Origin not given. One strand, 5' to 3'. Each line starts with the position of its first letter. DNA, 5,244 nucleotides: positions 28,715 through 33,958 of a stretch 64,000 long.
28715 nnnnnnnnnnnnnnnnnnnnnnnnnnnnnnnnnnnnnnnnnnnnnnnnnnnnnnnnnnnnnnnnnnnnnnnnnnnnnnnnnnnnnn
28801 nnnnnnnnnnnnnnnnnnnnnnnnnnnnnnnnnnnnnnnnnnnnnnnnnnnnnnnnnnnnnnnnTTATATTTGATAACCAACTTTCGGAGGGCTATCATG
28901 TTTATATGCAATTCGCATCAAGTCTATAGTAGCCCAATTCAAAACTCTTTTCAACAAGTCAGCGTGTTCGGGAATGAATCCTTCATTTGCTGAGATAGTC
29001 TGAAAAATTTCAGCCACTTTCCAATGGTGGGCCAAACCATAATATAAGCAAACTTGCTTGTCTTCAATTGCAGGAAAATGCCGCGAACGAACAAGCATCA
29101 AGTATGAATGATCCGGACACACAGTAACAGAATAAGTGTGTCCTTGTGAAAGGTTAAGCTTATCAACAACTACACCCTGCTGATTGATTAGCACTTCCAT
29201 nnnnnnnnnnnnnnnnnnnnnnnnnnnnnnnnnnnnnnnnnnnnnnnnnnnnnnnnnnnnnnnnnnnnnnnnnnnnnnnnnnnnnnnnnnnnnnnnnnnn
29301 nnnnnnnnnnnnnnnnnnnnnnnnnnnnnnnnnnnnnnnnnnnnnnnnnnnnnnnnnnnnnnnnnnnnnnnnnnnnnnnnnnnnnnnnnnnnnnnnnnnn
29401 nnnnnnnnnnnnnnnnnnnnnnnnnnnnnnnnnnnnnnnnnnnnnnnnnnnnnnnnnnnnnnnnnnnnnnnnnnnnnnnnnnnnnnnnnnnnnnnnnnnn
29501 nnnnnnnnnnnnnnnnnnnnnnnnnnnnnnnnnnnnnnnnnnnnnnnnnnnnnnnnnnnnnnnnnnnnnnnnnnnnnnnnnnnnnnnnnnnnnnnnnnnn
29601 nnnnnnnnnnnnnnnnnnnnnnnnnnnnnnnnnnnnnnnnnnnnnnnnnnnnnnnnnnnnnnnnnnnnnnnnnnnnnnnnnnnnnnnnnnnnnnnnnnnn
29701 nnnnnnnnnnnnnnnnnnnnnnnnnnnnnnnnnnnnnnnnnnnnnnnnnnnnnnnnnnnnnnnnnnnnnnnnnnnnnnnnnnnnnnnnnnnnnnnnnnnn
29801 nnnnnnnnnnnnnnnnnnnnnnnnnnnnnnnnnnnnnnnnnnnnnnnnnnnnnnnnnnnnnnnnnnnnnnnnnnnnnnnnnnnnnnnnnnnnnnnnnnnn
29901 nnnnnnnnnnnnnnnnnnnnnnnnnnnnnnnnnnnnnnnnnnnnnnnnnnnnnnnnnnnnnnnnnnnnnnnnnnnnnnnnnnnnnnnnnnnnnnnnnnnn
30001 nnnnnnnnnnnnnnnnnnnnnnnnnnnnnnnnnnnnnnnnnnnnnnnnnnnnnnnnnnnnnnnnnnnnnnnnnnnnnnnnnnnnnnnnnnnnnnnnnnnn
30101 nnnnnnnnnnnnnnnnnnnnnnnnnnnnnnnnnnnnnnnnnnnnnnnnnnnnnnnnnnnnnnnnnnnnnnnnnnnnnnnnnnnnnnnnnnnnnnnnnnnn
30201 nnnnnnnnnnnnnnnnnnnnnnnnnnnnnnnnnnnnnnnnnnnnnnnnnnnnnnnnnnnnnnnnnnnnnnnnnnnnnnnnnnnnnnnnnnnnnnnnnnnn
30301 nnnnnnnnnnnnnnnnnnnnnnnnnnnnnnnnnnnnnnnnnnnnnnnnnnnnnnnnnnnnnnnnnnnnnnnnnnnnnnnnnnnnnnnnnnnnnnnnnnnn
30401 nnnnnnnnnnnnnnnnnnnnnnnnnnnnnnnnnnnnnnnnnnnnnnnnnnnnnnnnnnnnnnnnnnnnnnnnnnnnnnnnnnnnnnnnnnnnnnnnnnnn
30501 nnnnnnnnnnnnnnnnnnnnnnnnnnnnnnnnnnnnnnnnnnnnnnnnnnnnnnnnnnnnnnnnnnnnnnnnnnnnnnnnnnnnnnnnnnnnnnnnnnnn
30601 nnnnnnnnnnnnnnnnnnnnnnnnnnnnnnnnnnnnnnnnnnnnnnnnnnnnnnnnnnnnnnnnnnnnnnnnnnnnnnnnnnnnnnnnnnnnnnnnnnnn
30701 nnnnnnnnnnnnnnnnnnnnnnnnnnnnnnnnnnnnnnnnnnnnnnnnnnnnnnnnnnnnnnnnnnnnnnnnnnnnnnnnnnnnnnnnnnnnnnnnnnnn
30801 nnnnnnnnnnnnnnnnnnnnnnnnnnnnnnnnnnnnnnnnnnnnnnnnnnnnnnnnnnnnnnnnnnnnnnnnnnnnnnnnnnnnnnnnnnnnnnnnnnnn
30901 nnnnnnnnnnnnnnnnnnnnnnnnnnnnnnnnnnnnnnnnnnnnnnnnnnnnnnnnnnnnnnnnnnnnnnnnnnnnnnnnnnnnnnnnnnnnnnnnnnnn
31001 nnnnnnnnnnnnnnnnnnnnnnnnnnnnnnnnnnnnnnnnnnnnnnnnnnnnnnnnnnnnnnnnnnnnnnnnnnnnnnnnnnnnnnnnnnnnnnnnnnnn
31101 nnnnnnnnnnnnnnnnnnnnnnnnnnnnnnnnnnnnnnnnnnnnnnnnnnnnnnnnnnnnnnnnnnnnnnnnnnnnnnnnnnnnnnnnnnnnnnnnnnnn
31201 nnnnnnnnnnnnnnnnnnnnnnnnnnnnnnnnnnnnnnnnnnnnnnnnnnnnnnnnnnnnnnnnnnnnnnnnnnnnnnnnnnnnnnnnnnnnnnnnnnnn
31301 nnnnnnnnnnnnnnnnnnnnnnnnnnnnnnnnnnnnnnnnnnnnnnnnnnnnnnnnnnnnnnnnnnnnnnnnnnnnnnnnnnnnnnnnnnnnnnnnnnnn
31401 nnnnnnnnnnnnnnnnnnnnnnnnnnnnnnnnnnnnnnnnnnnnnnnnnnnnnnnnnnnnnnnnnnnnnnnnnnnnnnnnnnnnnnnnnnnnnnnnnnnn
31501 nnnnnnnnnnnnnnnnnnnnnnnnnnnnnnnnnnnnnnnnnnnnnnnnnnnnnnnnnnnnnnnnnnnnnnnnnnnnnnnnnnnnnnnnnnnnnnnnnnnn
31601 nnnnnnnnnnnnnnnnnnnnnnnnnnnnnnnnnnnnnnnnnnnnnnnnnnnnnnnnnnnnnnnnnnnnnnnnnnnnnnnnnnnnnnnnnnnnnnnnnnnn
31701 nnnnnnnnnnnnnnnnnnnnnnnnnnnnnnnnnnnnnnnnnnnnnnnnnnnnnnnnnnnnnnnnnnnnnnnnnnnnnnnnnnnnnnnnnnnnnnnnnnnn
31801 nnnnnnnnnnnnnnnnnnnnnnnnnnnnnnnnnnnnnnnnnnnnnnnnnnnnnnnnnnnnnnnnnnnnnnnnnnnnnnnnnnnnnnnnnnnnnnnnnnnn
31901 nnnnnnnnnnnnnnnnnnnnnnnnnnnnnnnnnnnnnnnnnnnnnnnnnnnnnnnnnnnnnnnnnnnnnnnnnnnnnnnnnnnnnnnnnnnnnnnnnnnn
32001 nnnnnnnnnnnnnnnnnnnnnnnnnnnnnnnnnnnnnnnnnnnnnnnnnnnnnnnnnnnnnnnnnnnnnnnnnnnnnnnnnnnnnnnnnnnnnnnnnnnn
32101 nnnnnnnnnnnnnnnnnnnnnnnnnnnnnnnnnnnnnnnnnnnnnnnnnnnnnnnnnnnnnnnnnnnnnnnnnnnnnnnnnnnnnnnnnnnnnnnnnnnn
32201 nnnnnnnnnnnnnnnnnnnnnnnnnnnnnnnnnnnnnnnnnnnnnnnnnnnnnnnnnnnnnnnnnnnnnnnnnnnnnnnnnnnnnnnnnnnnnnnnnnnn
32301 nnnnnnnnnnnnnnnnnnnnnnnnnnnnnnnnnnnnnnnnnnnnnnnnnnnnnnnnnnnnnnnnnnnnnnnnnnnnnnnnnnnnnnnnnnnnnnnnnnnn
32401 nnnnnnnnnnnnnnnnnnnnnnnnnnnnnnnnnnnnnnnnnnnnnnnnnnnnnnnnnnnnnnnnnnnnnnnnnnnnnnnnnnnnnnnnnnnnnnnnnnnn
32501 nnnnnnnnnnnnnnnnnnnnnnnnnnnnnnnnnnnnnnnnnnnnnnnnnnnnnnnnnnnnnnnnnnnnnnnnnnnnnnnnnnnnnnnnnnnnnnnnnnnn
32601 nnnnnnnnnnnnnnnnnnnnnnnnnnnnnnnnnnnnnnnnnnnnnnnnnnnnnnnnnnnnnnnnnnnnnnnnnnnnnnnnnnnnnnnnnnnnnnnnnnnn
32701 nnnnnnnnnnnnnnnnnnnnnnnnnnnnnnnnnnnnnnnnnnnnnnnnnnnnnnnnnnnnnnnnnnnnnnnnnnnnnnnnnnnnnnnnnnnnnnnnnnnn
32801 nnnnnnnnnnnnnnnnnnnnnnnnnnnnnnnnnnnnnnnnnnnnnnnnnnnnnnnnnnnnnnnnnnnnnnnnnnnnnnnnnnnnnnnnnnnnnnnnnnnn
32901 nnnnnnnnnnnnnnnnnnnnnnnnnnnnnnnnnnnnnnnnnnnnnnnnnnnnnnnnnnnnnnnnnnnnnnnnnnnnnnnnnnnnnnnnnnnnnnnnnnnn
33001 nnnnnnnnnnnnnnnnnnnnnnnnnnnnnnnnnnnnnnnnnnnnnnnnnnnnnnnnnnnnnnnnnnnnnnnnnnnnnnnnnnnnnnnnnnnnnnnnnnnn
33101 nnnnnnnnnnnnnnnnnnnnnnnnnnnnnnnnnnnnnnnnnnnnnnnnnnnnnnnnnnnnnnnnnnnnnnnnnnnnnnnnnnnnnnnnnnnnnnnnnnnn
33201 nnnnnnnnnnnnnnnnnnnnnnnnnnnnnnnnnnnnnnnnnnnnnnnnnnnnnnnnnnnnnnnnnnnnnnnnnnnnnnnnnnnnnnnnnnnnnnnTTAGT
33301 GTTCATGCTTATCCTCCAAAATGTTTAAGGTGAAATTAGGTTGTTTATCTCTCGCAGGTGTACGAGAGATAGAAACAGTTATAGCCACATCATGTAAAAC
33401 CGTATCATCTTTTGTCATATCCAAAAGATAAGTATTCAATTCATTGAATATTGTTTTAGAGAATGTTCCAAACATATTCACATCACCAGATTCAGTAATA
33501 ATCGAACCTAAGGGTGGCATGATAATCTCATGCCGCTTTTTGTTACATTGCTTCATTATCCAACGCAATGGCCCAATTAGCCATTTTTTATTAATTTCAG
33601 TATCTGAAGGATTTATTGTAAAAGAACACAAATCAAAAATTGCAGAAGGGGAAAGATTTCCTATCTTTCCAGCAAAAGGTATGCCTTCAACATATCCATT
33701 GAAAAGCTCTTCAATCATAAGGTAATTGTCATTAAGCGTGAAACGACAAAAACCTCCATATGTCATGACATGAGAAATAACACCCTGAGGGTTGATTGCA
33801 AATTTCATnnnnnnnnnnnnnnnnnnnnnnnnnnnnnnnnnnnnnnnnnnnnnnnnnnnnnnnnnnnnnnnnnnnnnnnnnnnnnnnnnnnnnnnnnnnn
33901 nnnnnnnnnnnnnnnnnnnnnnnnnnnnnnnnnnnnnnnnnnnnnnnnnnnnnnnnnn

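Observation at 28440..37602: Repeated promoter-led two-gene cassettes: family D small protein followed by family E protein with poly-Asp tail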

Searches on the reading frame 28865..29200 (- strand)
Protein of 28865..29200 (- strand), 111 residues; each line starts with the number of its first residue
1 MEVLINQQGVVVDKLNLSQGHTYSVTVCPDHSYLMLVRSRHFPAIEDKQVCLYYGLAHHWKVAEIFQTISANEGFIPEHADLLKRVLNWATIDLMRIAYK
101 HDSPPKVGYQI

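Call 13: search_protein_families(library=pfam, max_evalue=0.01, proteins=[window:28865-29200:-])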
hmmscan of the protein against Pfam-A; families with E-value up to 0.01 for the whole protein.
window:28865-29200:- (111 aa): 0 families

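Call 14: search_protein_families(library=phrogs, max_evalue=0.01, proteins=[window:28865-29200:-])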
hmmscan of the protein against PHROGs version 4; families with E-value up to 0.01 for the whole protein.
window:28865-29200:- (111 aa): 0 families

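Call 33: find_homologous_proteins(query=A3, max_evalue=10)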
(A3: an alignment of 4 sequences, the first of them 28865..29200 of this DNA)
Query A3 (4 sequences) (111 aa, profile of the alignment): 5 proteins with E <= 10 among 714 candidates.
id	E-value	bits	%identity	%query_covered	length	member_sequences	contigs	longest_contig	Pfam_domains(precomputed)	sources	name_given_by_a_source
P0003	3.2e-35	139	100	100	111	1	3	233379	-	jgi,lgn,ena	jgi:hypothetical protein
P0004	2.5e-34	136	-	-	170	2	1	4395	-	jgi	jgi:hypothetical protein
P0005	3.3e-31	126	-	-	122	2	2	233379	-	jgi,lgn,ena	jgi:hypothetical protein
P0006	9.5e-31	125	-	-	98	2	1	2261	-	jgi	jgi:hypothetical protein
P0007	5.0e-19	87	70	100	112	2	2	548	-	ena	-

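Call 35: find_encoding_contigs(protein=P0007, flank=10000, max_places=8)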
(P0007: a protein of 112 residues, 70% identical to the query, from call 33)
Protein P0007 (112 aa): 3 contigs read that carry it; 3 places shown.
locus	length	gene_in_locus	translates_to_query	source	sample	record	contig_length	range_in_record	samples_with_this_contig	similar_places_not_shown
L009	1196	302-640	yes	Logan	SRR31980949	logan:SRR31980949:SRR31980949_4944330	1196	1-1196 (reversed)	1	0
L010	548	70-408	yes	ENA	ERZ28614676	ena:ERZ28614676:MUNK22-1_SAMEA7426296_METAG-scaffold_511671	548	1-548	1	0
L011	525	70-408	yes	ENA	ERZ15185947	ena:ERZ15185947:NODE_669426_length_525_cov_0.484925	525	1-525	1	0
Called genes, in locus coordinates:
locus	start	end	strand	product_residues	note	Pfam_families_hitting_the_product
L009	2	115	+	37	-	?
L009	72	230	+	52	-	-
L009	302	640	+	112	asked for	-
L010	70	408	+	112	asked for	-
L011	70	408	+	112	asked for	-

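Call 36: find_encoding_contigs(protein=P0004, flank=10000, max_places=8)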
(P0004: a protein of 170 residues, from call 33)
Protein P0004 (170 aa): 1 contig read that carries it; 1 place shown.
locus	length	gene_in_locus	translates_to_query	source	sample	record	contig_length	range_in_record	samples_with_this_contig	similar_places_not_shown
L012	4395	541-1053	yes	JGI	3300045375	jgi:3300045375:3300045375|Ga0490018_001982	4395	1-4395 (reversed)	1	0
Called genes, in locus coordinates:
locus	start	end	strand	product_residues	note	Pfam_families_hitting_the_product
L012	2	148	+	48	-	?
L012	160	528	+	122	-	-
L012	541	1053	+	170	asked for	-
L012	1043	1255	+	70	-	-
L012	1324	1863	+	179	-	-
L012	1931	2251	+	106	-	-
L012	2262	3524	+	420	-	-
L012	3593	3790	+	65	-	-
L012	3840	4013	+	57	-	-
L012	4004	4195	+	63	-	-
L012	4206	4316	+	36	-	-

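Call 48: search_protein_families(library=padloc, max_evalue=0.01, proteins=[window:28865-29200:-])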
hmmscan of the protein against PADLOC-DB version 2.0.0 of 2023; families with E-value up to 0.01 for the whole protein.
window:28865-29200:- (111 aa): 0 families

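Call 75: search_solved_structures(query=A5, max_evalue=10)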
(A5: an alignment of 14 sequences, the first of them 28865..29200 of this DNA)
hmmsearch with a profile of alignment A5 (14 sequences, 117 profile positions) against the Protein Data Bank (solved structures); distinct sequences matched with E-value up to 10: 3.
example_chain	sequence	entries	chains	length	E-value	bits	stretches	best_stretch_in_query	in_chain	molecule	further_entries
1ee4_A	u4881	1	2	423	1.7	12.1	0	44-102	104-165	KARYOPHERIN ALPHA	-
1ee5_A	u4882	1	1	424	1.7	12.1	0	44-102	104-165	KARYOPHERIN ALPHA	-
5j5c_B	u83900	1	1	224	2.3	11.7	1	51-105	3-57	Brefeldin A-inhibited guanine nucleotide-exchange protein 1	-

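Call 78: find_homologous_proteins(query=A5, max_evalue=0.01)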
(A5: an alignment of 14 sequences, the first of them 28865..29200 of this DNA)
Query A5 (14 sequences) (111 aa, profile of the alignment): 16 proteins with E <= 0.01 among 646 candidates.
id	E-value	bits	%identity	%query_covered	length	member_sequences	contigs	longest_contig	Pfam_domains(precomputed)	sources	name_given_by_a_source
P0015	1.3e-30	124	-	-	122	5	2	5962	-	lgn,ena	-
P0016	2.3e-29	120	21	100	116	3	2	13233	-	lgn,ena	-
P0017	1.2e-25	108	-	-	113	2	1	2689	-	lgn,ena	-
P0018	5.7e-25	106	38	19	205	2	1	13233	-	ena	-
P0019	2.9e-24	103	33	19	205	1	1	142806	-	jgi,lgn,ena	-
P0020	7.6e-24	102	38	19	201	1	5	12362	-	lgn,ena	-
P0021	9.6e-24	102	38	19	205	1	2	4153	-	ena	-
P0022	5.9e-23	99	33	19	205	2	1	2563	-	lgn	-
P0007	2.2e-22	97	70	100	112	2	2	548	-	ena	-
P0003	2.6e-22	97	100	100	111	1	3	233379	-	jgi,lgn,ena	jgi:hypothetical protein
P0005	4.2e-21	93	-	-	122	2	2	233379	-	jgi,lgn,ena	jgi:hypothetical protein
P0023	6.3e-21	93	43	19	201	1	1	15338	-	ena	-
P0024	7.0e-21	92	38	19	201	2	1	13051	-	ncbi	-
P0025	8.8e-21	92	36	20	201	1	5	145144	-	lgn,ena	-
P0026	3.6e-20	90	43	19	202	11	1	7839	-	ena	-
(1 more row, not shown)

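Call 80: search_protein_families(library=pfam, alignment_id=A5, max_evalue=1)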
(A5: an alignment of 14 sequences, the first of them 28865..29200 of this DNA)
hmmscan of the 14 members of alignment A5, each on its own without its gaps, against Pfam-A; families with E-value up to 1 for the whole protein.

A. member 1, window:28865-29200:- (111 aa): 0 families

B. families by the number of members that match (of 14 scanned): 6 families
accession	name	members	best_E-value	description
PF08366.18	LLGL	1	0.0047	LLGL2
PF15511.12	CENP-T_C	1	0.06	Centromere kinetochore component CENP-T histone fold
PF25509.1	DUF7916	1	0.067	Domain of unknown function (DUF7916)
PF02812.23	ELFV_dehydrog_N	1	0.088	Glu/Leu/Phe/Val dehydrogenase, dimerisation domain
PF21960.2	RCF1-5-like_lid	1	0.31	RCF1/5-like, AAA+ ATPase lid domain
PF09959.14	DUF2193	1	0.36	Uncharacterized protein conserved in archaea (DUF2193)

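Call 86: list_cluster_members(proteins=[P0024, P0019, P0025, P0001])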
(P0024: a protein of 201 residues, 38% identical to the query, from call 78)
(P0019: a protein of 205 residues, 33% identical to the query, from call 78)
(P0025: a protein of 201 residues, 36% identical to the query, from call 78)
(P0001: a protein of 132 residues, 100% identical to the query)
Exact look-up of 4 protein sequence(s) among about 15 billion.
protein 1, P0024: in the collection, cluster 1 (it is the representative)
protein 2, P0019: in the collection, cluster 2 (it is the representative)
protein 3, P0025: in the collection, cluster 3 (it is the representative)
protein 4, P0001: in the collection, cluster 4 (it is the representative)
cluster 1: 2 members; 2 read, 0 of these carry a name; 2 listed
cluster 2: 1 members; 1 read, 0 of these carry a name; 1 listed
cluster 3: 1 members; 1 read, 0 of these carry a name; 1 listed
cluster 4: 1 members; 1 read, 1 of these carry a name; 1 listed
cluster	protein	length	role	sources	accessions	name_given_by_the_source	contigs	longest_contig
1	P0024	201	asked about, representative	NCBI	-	-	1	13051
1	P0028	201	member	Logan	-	-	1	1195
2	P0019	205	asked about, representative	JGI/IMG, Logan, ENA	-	-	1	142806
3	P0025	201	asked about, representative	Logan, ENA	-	-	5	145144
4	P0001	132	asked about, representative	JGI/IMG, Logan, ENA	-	hypothetical protein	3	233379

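Call 87: find_encoding_contigs(protein=P0025, flank=10000, max_places=2)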
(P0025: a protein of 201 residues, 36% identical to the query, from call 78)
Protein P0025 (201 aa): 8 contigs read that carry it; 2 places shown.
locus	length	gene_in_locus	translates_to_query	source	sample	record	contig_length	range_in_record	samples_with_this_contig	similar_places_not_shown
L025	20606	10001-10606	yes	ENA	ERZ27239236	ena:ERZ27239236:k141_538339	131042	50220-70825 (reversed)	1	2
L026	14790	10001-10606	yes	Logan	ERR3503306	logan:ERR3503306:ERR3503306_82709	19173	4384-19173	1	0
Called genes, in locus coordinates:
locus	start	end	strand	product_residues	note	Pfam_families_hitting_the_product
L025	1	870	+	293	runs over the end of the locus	-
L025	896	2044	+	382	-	PF01227:GTP_cyclohydroI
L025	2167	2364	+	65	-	-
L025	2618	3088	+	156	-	-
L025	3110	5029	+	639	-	PF02518:HATPase_c (weak), PF00204:DNA_gyraseB, PF01751:Toprim, PF00986:DNA_gyraseB_C (weak)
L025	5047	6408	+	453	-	PF00521:DNA_topoisoIV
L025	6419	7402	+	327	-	PF00535:Glycos_transf_2, PF10111:Glyco_tranf_2_2 (weak)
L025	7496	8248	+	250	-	-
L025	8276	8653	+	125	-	-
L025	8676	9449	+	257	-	-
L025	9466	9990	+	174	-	-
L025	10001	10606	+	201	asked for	-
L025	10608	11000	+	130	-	-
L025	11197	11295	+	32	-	-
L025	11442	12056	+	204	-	-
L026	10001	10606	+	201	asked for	-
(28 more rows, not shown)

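Call 104: find_related_loci(query=P0024, collection=genome_contigs, flank=8000)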
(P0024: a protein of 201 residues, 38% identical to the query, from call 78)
Query P0024 (201 aa) in genome_contigs; peptide patterns used: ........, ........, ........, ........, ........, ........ (x = any residue, [..] = any of these).
64 stretches matched a pattern, but none encodes a relative of the query by tblastn (E <= 1e-3).

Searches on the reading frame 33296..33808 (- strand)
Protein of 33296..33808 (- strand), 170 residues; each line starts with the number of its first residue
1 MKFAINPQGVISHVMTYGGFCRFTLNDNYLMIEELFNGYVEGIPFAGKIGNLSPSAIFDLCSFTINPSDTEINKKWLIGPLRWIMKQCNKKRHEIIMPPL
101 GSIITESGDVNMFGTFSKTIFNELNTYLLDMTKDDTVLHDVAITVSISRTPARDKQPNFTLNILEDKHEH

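Call 13: search_protein_families(library=pfam, max_evalue=0.01, proteins=[window:33296-33808:-])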
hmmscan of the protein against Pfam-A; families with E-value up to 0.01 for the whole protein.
window:33296-33808:- (170 aa): 0 families

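Call 14: search_protein_families(library=phrogs, max_evalue=0.01, proteins=[window:33296-33808:-])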
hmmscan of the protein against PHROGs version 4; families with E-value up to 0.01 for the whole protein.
window:33296-33808:- (170 aa): 1 family
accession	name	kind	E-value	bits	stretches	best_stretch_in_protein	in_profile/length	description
phrog_27146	-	unknown function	0.0065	17.6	0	110-128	27-45/64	-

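Call 48: search_protein_families(library=padloc, max_evalue=0.01, proteins=[window:33296-33808:-])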
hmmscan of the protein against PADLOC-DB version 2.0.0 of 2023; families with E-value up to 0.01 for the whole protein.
window:33296-33808:- (170 aa): 0 families
